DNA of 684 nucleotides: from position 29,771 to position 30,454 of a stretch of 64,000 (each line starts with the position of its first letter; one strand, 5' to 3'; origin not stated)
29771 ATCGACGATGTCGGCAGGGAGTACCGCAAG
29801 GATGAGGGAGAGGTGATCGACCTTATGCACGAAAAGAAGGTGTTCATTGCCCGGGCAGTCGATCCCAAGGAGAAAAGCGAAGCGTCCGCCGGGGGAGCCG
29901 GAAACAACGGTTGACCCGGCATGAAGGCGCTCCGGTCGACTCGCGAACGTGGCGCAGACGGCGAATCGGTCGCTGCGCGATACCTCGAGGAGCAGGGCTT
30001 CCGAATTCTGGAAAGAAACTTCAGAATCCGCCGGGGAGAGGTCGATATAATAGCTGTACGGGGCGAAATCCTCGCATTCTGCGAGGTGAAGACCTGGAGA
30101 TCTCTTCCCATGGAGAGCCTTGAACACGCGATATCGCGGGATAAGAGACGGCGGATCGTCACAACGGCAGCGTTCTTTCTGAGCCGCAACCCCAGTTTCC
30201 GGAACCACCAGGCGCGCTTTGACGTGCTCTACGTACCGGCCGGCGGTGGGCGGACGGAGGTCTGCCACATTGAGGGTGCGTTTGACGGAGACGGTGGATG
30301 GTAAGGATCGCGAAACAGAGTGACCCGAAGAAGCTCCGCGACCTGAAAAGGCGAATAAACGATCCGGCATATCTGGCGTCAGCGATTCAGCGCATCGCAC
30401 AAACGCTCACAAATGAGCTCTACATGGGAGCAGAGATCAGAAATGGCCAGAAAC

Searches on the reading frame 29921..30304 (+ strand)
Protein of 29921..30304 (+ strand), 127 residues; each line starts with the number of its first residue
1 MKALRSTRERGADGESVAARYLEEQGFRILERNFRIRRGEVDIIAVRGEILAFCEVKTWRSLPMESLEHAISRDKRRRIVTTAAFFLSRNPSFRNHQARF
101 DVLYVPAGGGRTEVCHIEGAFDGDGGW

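Call 60: search_protein_families(library=pfam, proteins=[window:29921-30304:+], max_evalue=0.0001)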
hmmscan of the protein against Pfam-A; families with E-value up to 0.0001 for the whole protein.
window:29921-30304:+ (127 aa): 2 families
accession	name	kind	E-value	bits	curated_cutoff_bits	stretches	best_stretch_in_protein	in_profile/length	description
PF02021.23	UPF0102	-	2.8e-25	88.9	23.6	1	14-105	1-80/80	Uncharacterised protein family UPF0102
PF08378.17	NERD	-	1.9e-06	28.8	22.1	1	10-63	1-61/111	Nuclease-related domain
